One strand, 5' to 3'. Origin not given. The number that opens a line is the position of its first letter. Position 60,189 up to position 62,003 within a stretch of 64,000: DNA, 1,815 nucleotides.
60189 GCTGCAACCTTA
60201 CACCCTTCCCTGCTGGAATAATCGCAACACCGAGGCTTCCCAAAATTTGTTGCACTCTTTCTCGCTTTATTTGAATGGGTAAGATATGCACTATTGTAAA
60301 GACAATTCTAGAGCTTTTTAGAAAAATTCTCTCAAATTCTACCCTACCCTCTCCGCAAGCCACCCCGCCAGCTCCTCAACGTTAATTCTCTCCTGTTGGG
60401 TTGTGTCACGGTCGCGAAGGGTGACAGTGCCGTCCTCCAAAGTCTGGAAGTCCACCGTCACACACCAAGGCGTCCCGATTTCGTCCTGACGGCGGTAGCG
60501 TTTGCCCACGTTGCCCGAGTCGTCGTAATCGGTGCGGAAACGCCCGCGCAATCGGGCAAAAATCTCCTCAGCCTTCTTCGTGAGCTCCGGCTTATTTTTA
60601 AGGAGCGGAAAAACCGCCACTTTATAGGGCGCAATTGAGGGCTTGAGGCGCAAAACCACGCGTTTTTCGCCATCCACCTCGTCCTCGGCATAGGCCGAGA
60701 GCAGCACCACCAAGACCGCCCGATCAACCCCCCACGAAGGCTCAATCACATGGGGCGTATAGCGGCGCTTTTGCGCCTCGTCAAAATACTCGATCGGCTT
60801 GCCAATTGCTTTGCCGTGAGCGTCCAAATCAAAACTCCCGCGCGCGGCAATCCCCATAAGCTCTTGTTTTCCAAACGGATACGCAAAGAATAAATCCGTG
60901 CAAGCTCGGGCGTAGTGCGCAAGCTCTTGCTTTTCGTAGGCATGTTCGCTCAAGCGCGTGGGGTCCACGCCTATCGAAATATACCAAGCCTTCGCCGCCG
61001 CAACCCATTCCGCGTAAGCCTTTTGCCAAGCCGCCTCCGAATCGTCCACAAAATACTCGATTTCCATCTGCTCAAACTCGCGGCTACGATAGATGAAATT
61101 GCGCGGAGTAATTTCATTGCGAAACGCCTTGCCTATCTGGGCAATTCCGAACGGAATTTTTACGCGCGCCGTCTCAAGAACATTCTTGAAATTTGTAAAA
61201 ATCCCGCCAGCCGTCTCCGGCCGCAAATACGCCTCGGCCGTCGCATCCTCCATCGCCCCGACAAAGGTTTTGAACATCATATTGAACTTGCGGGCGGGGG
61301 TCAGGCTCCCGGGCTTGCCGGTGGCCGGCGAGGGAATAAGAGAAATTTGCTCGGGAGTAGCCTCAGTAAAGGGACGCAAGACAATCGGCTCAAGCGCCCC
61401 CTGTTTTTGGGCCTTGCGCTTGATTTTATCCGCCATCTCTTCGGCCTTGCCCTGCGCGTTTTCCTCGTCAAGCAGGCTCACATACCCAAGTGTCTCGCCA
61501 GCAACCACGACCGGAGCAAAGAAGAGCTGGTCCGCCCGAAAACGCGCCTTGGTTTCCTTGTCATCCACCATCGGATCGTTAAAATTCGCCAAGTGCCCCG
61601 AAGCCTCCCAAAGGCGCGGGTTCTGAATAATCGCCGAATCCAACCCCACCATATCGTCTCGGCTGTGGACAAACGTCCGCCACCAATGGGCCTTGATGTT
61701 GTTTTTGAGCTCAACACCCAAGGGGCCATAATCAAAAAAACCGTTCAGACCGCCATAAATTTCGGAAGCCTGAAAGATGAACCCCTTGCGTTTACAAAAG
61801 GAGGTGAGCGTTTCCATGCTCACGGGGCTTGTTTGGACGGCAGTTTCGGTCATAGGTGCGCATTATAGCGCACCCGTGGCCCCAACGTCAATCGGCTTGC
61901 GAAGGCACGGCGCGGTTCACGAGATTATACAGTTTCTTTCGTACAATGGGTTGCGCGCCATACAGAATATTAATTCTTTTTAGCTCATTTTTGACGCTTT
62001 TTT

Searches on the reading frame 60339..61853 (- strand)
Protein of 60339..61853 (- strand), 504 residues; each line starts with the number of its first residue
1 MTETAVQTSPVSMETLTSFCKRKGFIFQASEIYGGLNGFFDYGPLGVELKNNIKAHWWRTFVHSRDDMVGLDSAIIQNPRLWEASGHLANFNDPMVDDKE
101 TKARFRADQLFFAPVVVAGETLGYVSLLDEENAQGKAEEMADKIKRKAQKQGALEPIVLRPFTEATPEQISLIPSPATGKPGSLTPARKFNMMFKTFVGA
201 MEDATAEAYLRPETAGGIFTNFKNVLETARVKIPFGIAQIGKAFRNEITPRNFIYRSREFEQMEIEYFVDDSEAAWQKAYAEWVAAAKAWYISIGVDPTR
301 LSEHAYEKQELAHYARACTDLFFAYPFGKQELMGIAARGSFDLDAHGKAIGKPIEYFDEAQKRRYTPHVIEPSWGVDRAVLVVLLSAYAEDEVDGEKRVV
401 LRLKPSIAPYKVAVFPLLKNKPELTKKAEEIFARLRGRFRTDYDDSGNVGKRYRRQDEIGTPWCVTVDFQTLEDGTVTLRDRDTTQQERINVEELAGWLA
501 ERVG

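Call 9: find_encoding_contigs(protein=window:60339-61853:-, flank=8000, max_places=10)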
Protein window:60339-61853:- (504 aa): 2 contigs read that carry it; 2 places shown.
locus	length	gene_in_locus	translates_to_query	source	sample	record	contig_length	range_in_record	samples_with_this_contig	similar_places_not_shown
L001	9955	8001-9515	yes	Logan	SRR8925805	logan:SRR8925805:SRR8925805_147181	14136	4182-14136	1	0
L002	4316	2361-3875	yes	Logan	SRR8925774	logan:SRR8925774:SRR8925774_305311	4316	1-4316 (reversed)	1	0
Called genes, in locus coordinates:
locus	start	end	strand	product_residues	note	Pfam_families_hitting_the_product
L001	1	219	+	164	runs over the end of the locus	-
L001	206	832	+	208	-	-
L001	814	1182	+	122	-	-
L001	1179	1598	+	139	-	-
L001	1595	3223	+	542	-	PF00263:Secretin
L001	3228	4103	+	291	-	PF02739:5_3_exonuc_N, PF01367:5_3_exonuc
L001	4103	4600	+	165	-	PF00293:NUDIX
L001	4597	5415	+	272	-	PF08713:DNA_alkylation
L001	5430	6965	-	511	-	PF07693:KAP_NTPase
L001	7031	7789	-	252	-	PF02348:CTP_transf_3, PF12804:NTP_transf_3 (weak)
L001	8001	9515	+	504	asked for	PF00587:tRNA-synt_2b, PF03129:HGTP_anticodon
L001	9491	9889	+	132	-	-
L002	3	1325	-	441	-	?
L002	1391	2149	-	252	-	PF02348:CTP_transf_3, PF12804:NTP_transf_3 (weak)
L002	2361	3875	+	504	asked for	PF00587:tRNA-synt_2b, PF03129:HGTP_anticodon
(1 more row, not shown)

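Call 12: find_related_loci(query=window:60339-61853:-, collection=genome_contigs, flank=8000)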
Query window:60339-61853:- (504 aa) in genome_contigs; peptide patterns used: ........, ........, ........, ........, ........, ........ (x = any residue, [..] = any of these).
599 stretches matched a pattern (row limit reached: there are more); 596 encode a relative of the query (tblastn E <= 1e-3); the best 80 are kept; 80 distinct loci.
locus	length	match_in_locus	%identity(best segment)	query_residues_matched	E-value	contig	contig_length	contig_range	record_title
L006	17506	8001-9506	62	2-503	0e+0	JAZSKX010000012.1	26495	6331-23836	MAG: Candidatus Spyradenecus sp. isolate T1900044559_TS20190025.MAGScoT_cleanbin_000012 SGB_350_k141_2787321, whole geno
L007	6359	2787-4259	62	13-503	0e+0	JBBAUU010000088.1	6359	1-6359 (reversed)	MAG: Opitutales bacterium isolate EUL_305 ctg88-EUL_305, whole genome shotgun sequence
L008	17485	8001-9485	63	13-503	0e+0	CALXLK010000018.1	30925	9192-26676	MAG: uncultured Opitutales bacterium isolate BRZ_A__bin45 genome assembly, contig: BRZ_A__NODE_1541_length_30925_cov_10.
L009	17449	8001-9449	62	13-494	0e+0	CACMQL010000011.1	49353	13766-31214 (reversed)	MAG: uncultured Verrucomicrobia bacterium isolate AG-919-G08 genome assembly, contig: AG-919-G08_NODE_11, whole genome s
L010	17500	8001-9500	61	1-503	0e+0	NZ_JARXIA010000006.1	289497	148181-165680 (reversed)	Pelagicoccus sp. SDUM812005 scaffold_6_length=289498, whole genome shotgun sequence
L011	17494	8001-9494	62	11-503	0e+0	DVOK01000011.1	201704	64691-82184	MAG TPA_asm: Candidatus Merdousia gallistercoris isolate CHK197-16368 CHK197__C126453_L201704_ERR3414592, whole genome s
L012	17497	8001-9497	58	6-504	0e+0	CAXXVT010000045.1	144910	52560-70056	MAG: Opitutales bacterium isolate 410b8f2b-6cbb-4c8a-be29-a4919bf524a0 genome assembly, contig: contig_45, whole genome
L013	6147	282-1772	58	9-504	0e+0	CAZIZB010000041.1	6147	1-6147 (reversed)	MAG TPA_asm: uncultured Opitutales bacterium isolate SRP315200_co2_453 genome assembly, contig: NODE_22601_length_6147_c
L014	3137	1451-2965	58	4-503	0e+0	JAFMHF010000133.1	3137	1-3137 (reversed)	MAG: Puniceicoccaceae bacterium isolate DEBay_Spr20G08_39 NODE_34938_length_3137_cov_18.1901, whole genome shotgun seque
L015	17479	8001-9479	57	13-504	0e+0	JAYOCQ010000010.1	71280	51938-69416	MAG: Opitutales bacterium isolate 139553_S155_rosella_bins.tsv.010 NODE_464_length_71280_cov_10.279832, whole genome sho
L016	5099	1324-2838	58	4-503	0e+0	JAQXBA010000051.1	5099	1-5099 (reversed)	MAG: Opitutia bacterium isolate cluster4_bin.12 k119_651017, whole genome shotgun sequence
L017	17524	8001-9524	57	8-503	0e+0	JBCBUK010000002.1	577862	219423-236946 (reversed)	MAG: Verrucomicrobiota bacterium isolate J06640_2 NODE_2_length_577862_cov_19.452235, whole genome shotgun sequence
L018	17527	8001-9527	53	4-503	2e-179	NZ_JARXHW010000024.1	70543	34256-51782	Thalassobacterium maritimum strain SDUM461003 scaffold_24_length=70544, whole genome shotgun sequence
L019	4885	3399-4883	56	8-490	0e+0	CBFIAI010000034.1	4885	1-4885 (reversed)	MAG: Coraliomargaritaceae bacterium isolate Co_bin_627_permissive genome assembly, contig: Co_bin_627_permissive_c34, wh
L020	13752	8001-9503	53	4-503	2e-168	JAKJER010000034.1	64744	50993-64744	MAG: Planctomycetota bacterium isolate UR.bin180 UR_contig_830, whole genome shotgun sequence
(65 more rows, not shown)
